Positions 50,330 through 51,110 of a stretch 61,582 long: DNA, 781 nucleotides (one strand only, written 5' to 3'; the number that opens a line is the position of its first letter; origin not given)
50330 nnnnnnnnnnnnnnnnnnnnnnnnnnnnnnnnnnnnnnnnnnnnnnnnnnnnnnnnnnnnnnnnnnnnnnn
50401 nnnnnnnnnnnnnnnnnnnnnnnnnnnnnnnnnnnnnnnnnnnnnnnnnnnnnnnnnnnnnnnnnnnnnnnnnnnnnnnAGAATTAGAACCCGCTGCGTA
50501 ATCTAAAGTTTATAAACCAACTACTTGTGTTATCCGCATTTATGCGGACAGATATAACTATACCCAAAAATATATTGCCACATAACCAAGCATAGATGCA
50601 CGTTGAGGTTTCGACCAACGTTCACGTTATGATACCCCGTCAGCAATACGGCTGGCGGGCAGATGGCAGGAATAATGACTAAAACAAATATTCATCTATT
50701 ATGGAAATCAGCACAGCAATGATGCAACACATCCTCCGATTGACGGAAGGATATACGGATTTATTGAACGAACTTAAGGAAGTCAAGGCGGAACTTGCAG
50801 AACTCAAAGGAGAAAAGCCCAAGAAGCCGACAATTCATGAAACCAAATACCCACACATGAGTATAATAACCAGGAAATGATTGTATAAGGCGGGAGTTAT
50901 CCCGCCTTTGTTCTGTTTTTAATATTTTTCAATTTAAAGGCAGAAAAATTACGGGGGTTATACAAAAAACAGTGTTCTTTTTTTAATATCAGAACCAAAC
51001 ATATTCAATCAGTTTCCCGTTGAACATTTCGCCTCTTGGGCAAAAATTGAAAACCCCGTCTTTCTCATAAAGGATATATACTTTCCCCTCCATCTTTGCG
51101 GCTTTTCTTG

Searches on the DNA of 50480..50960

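Call 45: search_rna_families(source=window, start=50480, end=50960, threshold=evalue, max_evalue=10)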
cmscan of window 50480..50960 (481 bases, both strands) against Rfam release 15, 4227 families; matches with E-value up to 10: 9.
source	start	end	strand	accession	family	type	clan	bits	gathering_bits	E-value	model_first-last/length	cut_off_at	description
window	50809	50919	+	RF00558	L20_leader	Cis-reg; leader;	-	21.1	58.7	0.09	1-127/127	no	Ribosomal protein L20 leader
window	50845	50917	+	RF02551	DapZ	Cis-reg;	-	20.6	56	0.33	1-78/78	no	ABC transporter regulator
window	50887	50938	-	RF02844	RefA9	Gene; antisense;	-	16.5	49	7.1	1-64/64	no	Enterococcus sRNA A9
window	50748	50914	+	RF00166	PrrB_RsmZ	Gene; sRNA;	CL00106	15.9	44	0.21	1-133/133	no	PrrB/RsmZ RNA family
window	50887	50950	-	RF04184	BTnc060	Gene; sRNA;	-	15.7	228.9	6.1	138-208/213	no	Bacteroides sRNA BTnc060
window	50764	50927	-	RF02188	ST7-OT4_2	Gene; lncRNA;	-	14.5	55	2.9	1-172/172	no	ST7 overlapping transcript 4 conserved region 2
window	50636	50659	+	RF03611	mir-7147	Gene; miRNA;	-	13.3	90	9.8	17-40/58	no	mir-7147 microRNA precursor family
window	50855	50909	+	RF01686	Acido-1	Gene; sRNA;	-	13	50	6.1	1-64/64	no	Acido-1 RNA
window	50806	50923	+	RF00638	MIR159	Gene; miRNA;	-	10.8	74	7.5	36-165/196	no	MIR159 microRNA precursor family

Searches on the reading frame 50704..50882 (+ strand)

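Call 14: search_protein_families(library=pfam, proteins=[window:50704-50882:+], max_evalue=0.1)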
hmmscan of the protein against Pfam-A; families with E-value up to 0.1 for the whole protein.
window:50704-50882:+ (58 aa): 1 family
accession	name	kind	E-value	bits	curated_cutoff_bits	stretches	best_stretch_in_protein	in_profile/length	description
PF20379.3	DUF6674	-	0.033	14.2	28.5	1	5-43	26-63/251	Family of unknown function (DUF6674)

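Call 15: search_protein_families(library=phrogs, proteins=[window:50704-50882:+], max_evalue=0.1)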
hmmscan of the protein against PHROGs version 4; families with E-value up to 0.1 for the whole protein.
window:50704-50882:+ (58 aa): 2 families
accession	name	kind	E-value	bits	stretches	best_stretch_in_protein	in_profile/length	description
phrog_31600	-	unknown function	0.019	16.3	1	19-37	20-38/40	-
phrog_10476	-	unknown function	0.064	14.3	1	5-55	47-94/105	-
